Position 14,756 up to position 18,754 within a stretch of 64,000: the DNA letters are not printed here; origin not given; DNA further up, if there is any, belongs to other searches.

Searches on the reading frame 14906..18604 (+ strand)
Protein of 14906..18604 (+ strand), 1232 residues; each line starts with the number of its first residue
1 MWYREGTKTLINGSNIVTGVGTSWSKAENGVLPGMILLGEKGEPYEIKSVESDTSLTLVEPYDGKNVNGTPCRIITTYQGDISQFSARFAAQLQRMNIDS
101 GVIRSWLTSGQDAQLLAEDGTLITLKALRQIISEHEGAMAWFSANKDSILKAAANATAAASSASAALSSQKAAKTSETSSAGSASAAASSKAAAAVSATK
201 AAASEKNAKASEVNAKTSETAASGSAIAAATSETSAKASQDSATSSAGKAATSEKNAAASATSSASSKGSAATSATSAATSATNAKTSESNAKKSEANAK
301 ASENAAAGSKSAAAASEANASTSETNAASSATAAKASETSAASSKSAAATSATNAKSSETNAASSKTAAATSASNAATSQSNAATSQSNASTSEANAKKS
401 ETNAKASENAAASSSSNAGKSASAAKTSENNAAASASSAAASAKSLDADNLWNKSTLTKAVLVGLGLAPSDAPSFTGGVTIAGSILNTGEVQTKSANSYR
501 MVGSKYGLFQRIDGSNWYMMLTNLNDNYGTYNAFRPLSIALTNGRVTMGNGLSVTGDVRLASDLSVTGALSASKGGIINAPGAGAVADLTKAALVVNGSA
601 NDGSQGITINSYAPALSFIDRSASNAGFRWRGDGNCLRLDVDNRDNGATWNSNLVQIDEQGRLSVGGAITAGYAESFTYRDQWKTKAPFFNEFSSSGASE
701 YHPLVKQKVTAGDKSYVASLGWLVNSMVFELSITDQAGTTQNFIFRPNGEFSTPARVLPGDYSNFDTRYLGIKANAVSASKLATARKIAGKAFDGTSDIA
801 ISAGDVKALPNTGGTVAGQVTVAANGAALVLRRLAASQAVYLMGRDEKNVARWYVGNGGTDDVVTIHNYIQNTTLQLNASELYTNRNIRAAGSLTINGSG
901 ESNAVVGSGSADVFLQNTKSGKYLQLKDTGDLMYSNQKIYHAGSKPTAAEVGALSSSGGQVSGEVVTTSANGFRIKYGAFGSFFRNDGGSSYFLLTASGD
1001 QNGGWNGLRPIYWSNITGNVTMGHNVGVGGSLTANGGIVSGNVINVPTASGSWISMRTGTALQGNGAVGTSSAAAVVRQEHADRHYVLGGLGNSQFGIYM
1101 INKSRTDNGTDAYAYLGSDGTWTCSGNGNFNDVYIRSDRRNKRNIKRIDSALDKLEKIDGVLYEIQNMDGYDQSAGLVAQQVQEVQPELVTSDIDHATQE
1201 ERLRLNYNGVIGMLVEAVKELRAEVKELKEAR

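Call 3: search_protein_families(library=pfam, proteins=[window:14906-18604:+], max_evalue=0.1)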
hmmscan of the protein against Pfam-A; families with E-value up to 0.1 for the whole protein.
window:14906-18604:+ (1232 aa): 3 families
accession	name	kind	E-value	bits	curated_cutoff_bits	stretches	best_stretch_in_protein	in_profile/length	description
PF21446.3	Gp34_trimer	-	1.4e-33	116.3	27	2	948-1012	49-115/116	Long-tail fiber proximal subunit, C-terminal, trimerization domain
PF13884.11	Peptidase_S74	-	3.1e-12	47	22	1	1137-1191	1-58/58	Chaperone of endosialidase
PF20744.3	gp37_trimer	-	3.7e-11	43.3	21.7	1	828-894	3-69/95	Tail fibre protein gp37 trimerization region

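Call 4: search_protein_families(library=phrogs, proteins=[window:14906-18604:+], max_evalue=0.1)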
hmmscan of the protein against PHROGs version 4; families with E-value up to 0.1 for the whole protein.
window:14906-18604:+ (1232 aa): 45 families (the best 25 are shown)
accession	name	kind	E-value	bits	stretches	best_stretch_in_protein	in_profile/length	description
phrog_22609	-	tail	3.4e-219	731.5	4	773-1229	728-1174/1184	tail fiber protein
phrog_3299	-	unknown function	8.8e-109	365.7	5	1-208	1-208/1385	-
phrog_1699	-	tail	4.8e-77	261.4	3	1117-1230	876-989/1000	long tail fiber protein distal subunit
phrog_6129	-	unknown function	2.4e-64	218.7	2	1-222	1-222/277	-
phrog_6859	-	tail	1.7e-38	133.9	2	931-1081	91-243/346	tail fiber protein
phrog_10316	-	tail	3.6e-36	125.1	2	1046-1230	1286-1468/1471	tail fiber protein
phrog_5667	-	tail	4.8e-35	122.4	2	979-1230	536-784/786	long tail fiber protein distal subunit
phrog_8713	-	tail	1.3e-33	117.8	3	39-303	43-308/509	tail fiber protein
phrog_1419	-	tail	3.1e-33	116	3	152-320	120-288/793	tail protein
phrog_5668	-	tail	9.6e-33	114.1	1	789-1230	1158-1556/1567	tail fiber protein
phrog_5454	-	tail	2.2e-31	109.6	2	579-668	657-746/1229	tail fiber protein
phrog_5481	-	tail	8.4e-31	108.3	3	1103-1230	876-1017/1043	tail fiber protein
phrog_6722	-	tail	3e-28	99.7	3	938-1161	553-781/974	tail fiber protein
phrog_18186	-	tail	8.1e-27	95.1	1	1015-1231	373-573/582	baseplate wedge subunit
phrog_19567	-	tail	6.9e-25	88.3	1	1106-1229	1255-1375/1379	tail fiber protein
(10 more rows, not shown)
